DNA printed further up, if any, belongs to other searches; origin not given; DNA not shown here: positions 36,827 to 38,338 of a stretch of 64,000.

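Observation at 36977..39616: Tandem GT2 paralogs with near-identical 5' ends (about 250 bp) and divergent C-terminal domains of unknown function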

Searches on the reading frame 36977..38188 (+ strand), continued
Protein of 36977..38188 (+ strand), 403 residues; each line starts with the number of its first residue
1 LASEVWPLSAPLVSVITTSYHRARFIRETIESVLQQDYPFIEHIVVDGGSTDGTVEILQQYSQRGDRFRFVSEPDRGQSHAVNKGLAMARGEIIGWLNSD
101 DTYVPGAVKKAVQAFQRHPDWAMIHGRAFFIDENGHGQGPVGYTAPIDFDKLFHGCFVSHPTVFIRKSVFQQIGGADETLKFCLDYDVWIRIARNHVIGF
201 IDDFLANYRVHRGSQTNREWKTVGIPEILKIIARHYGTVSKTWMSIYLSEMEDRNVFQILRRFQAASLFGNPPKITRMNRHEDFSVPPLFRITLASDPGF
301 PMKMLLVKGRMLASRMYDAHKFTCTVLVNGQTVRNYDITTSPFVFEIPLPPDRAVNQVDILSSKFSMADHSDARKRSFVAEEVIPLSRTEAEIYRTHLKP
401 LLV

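Call 16: find_related_loci(query=A1, collection=genome_contigs, flank=10000)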
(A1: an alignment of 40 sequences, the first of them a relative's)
Query A1 (396 aa) in genome_contigs; peptide patterns used: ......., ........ (x = any residue, [..] = any of these).
599 stretches matched a pattern (row limit reached: there are more); 586 encode a relative of the query (tblastn E <= 1e-3); the best 80 are kept; 75 distinct loci.
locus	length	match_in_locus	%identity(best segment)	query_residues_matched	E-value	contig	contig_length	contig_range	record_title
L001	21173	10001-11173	53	4-389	6e-135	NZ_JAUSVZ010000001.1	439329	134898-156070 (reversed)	Brevibacillus aydinogluensis strain PDF25 Ga0480238_01, whole genome shotgun sequence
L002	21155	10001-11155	53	4-392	2e-133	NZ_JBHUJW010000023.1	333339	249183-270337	Brevibacillus sp. GCM10020057 strain CGMCC 1.18576 GCM70020057_41, whole genome shotgun sequence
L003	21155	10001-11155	48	4-389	6e-127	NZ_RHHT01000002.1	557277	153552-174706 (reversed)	Brevibacillus panacihumi strain JCM 15085 contig_2, whole genome shotgun sequence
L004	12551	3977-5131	49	4-389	1e-126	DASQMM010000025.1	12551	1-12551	MAG TPA_asm: Brevibacillus sp. isolate SMAG_U10748 k141_484252, whole genome shotgun sequence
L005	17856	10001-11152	47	4-388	6e-120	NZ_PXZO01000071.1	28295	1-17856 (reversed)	Brevibacillus porteri strain NRRL B-41110 contig_71, whole genome shotgun sequence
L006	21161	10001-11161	47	4-392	5e-117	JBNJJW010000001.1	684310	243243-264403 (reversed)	MAG: Bacillota bacterium isolate BLK80-1 1, whole genome shotgun sequence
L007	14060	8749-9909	47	4-392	5e-117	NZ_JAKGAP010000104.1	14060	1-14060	Paenibacillus alkaliterrae strain DSM 17040 Contig_104, whole genome shotgun sequence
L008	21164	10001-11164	45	2-392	4e-116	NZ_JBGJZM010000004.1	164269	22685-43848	Ectobacillus sp. sgz5001026 Scaffold4, whole genome shotgun sequence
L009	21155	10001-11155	47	4-389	2e-121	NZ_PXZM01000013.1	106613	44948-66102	Brevibacillus fortis strain NRRL NRS-1210 N1210_contig_13, whole genome shotgun sequence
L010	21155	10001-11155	45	4-389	4e-114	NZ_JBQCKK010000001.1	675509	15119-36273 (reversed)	Brevibacillus sp. SAFN-007a NODE_1_length_675509_cov_729.152927, whole genome shotgun sequence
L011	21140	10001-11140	45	2-388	6e-113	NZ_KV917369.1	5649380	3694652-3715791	Priestia abyssalis strain DSM 25875 Scaffold1, whole genome shotgun sequence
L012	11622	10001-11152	46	4-388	2e-120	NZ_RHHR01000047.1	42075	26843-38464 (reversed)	Brevibacillus invocatus strain JCM 12215 contig_47, whole genome shotgun sequence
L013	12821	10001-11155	45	4-389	7e-111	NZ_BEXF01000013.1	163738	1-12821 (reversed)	Brevibacillus reuszeri strain NIT02 contig13, whole genome shotgun sequence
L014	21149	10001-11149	45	4-387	8e-111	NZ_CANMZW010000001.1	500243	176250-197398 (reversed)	Uncultured Brevibacillus sp. isolate S4Y-50-3Z.fasta NODE_1, whole genome shotgun sequence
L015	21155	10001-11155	45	4-389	1e-110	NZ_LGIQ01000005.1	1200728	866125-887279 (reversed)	Brevibacillus reuszeri strain DSM 9887 super9, whole genome shotgun sequence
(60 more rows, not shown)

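Call 18: find_encoding_contigs(protein=P0002, flank=10000, max_places=4)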
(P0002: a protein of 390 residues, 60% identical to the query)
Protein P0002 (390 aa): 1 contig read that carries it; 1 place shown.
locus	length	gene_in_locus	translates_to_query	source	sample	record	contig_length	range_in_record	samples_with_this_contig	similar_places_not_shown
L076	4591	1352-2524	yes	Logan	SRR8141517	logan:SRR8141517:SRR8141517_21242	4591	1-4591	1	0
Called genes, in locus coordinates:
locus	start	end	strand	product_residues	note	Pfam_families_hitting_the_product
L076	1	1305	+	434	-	?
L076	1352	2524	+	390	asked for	PF00535:Glycos_transf_2, PF10111:Glyco_tranf_2_2, PF13641:Glyco_tranf_2_3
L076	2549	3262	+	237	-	PF13489:Methyltransf_23, PF08003:Methyltransf_9, PF13847:Methyltransf_31, PF08241:Methyltransf_11, PF08242:Methyltransf_12, PF13649:Methyltransf_25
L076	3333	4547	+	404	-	PF00535:Glycos_transf_2, PF10111:Glyco_tranf_2_2, PF13641:Glyco_tranf_2_3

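Call 19: find_encoding_contigs(protein=P0001, flank=10000, max_places=4)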
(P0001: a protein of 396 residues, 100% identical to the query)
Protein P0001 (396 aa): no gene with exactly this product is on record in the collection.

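Call 20: find_encoding_contigs(protein=P0005, flank=10000, max_places=2)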
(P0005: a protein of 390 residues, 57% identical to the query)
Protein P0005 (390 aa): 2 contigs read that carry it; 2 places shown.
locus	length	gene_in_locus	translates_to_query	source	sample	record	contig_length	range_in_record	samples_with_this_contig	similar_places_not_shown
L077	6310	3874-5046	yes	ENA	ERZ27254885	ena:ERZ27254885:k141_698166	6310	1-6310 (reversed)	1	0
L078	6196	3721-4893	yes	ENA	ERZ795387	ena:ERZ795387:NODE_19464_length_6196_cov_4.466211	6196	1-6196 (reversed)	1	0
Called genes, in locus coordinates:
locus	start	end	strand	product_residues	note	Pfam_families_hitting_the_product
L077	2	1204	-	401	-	?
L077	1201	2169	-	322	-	PF00106:adh_short (weak), PF01073:3Beta_HSD, PF01370:Epimerase, PF02719:Polysacc_synt_2 (weak), PF04321:RmlD_sub_bind, PF07993:NAD_binding_4, PF16363:GDP_Man_Dehyd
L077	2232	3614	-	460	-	PF00483:NTP_transferase, PF22640:ManC_GMP_beta-helix (weak), PF01050:MannoseP_isomer, PF07883:Cupin_2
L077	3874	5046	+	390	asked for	PF00535:Glycos_transf_2, PF10111:Glyco_tranf_2_2, PF13641:Glyco_tranf_2_3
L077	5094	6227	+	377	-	PF00535:Glycos_transf_2, PF10111:Glyco_tranf_2_2, PF13641:Glyco_tranf_2_3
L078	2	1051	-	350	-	?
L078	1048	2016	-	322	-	PF00106:adh_short (weak), PF01073:3Beta_HSD, PF01370:Epimerase, PF02719:Polysacc_synt_2 (weak), PF04321:RmlD_sub_bind, PF07993:NAD_binding_4, PF16363:GDP_Man_Dehyd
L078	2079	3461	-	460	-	PF00483:NTP_transferase, PF22640:ManC_GMP_beta-helix (weak), PF01050:MannoseP_isomer, PF07883:Cupin_2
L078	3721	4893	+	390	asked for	PF00535:Glycos_transf_2, PF10111:Glyco_tranf_2_2, PF13641:Glyco_tranf_2_3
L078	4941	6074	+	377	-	PF00535:Glycos_transf_2, PF10111:Glyco_tranf_2_2, PF13641:Glyco_tranf_2_3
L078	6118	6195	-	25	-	?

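Call 21: find_encoding_contigs(protein=P0007, flank=10000, max_places=2)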
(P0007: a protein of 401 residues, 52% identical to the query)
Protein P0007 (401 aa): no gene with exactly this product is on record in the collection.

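Call 22: find_encoding_contigs(protein=P0012, flank=10000, max_places=2)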
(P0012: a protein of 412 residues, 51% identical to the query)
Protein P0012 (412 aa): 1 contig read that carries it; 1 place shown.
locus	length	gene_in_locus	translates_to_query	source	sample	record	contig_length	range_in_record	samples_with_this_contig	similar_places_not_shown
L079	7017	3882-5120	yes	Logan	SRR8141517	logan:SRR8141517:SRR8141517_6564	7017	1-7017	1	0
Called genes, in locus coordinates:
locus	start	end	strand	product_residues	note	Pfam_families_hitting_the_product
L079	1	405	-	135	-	?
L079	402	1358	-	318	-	PF01073:3Beta_HSD (faint), PF01370:Epimerase, PF02719:Polysacc_synt_2 (faint), PF04321:RmlD_sub_bind, PF16363:GDP_Man_Dehyd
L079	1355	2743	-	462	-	PF00483:NTP_transferase, PF22640:ManC_GMP_beta-helix (weak), PF01050:MannoseP_isomer, PF07883:Cupin_2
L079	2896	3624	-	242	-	PF05050:Methyltransf_21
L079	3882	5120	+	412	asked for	PF00535:Glycos_transf_2, PF10111:Glyco_tranf_2_2, PF13641:Glyco_tranf_2_3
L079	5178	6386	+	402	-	PF00535:Glycos_transf_2, PF10111:Glyco_tranf_2_2, PF13641:Glyco_tranf_2_3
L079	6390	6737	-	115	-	PF07098:DUF1360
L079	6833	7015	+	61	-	?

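Call 23: find_encoding_contigs(protein=P0024, flank=10000, max_places=2)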
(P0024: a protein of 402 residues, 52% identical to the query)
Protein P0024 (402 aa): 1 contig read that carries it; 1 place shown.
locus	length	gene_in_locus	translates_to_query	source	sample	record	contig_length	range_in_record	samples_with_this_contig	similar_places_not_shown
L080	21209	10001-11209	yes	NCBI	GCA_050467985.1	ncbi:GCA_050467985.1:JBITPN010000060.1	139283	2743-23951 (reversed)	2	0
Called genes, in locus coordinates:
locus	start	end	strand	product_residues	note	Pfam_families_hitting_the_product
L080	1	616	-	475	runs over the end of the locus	PF27859:LIC12162 (faint), PF05159:Capsule_synth (weak)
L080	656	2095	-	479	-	PF27859:LIC12162 (faint), PF05159:Capsule_synth (faint)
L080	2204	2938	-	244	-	PF05711:TylF, PF13578:Methyltransf_24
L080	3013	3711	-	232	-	PF13578:Methyltransf_24 (weak)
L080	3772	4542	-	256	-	PF00483:NTP_transferase, PF12804:NTP_transf_3 (weak)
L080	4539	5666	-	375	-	PF01370:Epimerase, PF02719:Polysacc_synt_2, PF04321:RmlD_sub_bind (weak), PF01073:3Beta_HSD, PF16363:GDP_Man_Dehyd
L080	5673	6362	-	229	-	PF05050:Methyltransf_21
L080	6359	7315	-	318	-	PF01073:3Beta_HSD (faint), PF01370:Epimerase, PF02719:Polysacc_synt_2 (faint), PF04321:RmlD_sub_bind, PF16363:GDP_Man_Dehyd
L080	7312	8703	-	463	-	PF00483:NTP_transferase, PF22640:ManC_GMP_beta-helix (weak), PF01050:MannoseP_isomer, PF07883:Cupin_2 (weak)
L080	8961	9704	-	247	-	PF05050:Methyltransf_21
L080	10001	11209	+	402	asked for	PF00535:Glycos_transf_2, PF10111:Glyco_tranf_2_2, PF13641:Glyco_tranf_2_3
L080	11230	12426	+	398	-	PF00535:Glycos_transf_2, PF10111:Glyco_tranf_2_2, PF13641:Glyco_tranf_2_3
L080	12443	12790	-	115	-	PF07098:DUF1360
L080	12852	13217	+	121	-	-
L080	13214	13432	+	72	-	PF00188:CAP (weak)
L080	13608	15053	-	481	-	-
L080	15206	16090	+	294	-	PF00535:Glycos_transf_2, PF10111:Glyco_tranf_2_2, PF13641:Glyco_tranf_2_3, PF02709:Glyco_transf_7C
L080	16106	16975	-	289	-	-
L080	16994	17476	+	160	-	-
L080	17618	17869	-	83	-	-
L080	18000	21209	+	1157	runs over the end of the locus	PF25778:DUF7948, PF06739:SBBP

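Call 26: search_solved_structures(query=A1, max_evalue=0.01)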
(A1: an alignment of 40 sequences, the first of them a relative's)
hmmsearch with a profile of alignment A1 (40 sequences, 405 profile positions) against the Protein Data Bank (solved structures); distinct sequences matched with E-value up to 0.01: 26.
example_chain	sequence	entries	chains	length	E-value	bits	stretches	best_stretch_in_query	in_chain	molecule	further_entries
2z87_A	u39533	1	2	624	1e-44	156.3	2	4-214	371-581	Chondroitin synthase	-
2z86_A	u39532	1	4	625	1.1e-44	156.3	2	4-214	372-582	Chondroitin synthase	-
9omj_A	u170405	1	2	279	2.4e-23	86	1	9-105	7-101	Glycosyltransferase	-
9omh_A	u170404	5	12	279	2.4e-23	86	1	9-105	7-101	Glycosyltransferase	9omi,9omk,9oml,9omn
9omm_A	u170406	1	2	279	2.5e-23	86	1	9-105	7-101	Glycosyltransferase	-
8vh7_A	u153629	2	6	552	7.5e-22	81.1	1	3-287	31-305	Heparosan synthase B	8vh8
8viw_A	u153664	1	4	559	8.2e-22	80.9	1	3-287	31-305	Heparosan synthase B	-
1h7l_A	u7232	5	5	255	1.2e-21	80.4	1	7-169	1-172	SPORE COAT POLYSACCHARIDE BIOSYNTHESIS PROTEIN SPSA | PROTEIN (SPORE COAT POLYSACCHARIDE BIOSYNTHESIS PROTEIN SPSA)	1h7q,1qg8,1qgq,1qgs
5hea_A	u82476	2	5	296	2.4e-19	72.8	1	7-100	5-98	Putative glycosyltransferase (GalT1)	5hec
6p61_A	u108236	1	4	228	8e-18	67.8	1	3-208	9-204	Glycosyltransferase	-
6yv7_B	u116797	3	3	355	3.8e-15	59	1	6-110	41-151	Glycosyl transferase, family 2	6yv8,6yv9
6yv7_A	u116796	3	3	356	3.9e-15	59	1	6-110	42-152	Glycosyl transferase, family 2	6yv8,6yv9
3bcv_A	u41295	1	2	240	3.9e-15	58.9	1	6-98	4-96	Putative glycosyltransferase protein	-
5tze_C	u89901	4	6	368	1.6e-14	57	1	10-115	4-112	Glycosyl transferase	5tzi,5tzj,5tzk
5tz8_A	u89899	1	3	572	1.8e-14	56.8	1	10-115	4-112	Glycosyl transferase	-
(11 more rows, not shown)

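Call 30: predict_structure(alignment_id=A1)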
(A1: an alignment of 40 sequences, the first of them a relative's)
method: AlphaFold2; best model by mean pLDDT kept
length: 396 residues; sequences in the alignment: 40
mean_pLDDT: 93.9   pTM: 0.86
mean pLDDT of the five models: 93.9, 93.4, 93.2, 93.1, 90.9
residues with pLDDT >= 90: 339; 70-90: 49; 50-70: 7; < 50: 1
segments of 3 or more residues with pLDDT < 50: none
pLDDT, mean of each block of 10 residues (from residue 1): 92 93 97 97 95 93 95 97 98 97 98 98 96 96 96 98 98 94 98 98 91 92 93 91 87 91 94 96 97 95 78 84 97 94 95 94 83 97 92 84
secondary structure, 60 per line:
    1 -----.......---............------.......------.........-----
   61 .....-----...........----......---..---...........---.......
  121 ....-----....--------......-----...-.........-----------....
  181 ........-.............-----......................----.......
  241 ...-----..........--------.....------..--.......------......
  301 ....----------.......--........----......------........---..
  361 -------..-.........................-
elements in order: E6-12 H16-27 E34-40 H47-55 E61-65 H71-81 E86-91 H100-110 E114-124 E130-133 H142-147 E157-159 H160-165 H177-188 E190-202 H208-229 H234-243 H249-258 E267-271 E282-288 E295-304 E315-321 E324-331 E336-341 E348-355 E371-380 H381-395

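Call 35: fold_search(model_id=the predicted structure, library=pdb)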
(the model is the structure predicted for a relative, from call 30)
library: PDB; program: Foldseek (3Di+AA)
matches with E <= 10: 1785; with E <= 0.001: 505
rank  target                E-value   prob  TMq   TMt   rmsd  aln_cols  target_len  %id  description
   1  9omn_B                3.1e-20  1.00  0.51  0.73   6.2       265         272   24  WrtF fucosyltransferase - GDP-2-deoxy-2-fluoro-beta-L-fucose (released 2025-10-29)
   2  9omm_A                7.7e-20  1.00  0.51  0.77   6.2       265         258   25  WrtF fucosyltransferase - tetrasaccharide product (released 2025-10-29)
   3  9omh_C                1.2e-19  1.00  0.51  0.75   6.3       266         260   24  WrtF fucosyltransferase - Apo (released 2025-10-29)
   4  9omk_B                1.2e-19  1.00  0.50  0.76   6.1       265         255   24  WrtF fucosyltransferase - trisaccharide acceptor (released 2025-10-29)
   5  9omn_A                1.4e-19  1.00  0.51  0.77   6.1       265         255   24  WrtF fucosyltransferase - GDP-2-deoxy-2-fluoro-beta-L-fucose (released 2025-10-29)
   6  9oml_B                2.0e-19  1.00  0.52  0.74   5.9       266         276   25  WrtF fucosyltransferase - acetylated trisaccharide acceptor (released 2025-10-29)
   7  2z86_B                2.1e-19  1.00  0.54  0.36   2.4       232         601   25  Crystal structure of chondroitin polymerase from Escherichia coli strain K4 (K4CP) complexed with UDP-GlcUA and UDP (released 2008-09-16)
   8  9omm_B                2.6e-19  1.00  0.51  0.73   6.1       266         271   25  WrtF fucosyltransferase - tetrasaccharide product (released 2025-10-29)
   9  9omh_B                2.7e-19  1.00  0.51  0.74   6.1       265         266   25  WrtF fucosyltransferase - Apo (released 2025-10-29)
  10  9omj_A                4.4e-19  1.00  0.50  0.72   6.1       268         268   25  WrtF fucosyltransferase - GDP-beta-L-fucose (released 2025-10-29)
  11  9omh_D                4.9e-19  1.00  0.50  0.71   6.2       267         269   25  WrtF fucosyltransferase - Apo (released 2025-10-29)
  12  9omh_A                6.3e-19  1.00  0.50  0.72   6.2       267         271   25  WrtF fucosyltransferase - Apo (released 2025-10-29)
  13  9oml_A                7.5e-19  1.00  0.50  0.75   6.1       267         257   25  WrtF fucosyltransferase - acetylated trisaccharide acceptor (released 2025-10-29)
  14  9omi_B                1.0e-18  1.00  0.51  0.77   6.2       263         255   23  WrtF fucosyltransferase - GDP (released 2025-10-29)
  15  2z87_B                1.6e-18  1.00  0.53  0.36   2.2       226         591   26  Crystal structure of chondroitin polymerase from Escherichia coli strain K4 (K4CP) complexed with UDP-GalNAc and UDP (released 2008-09-16)
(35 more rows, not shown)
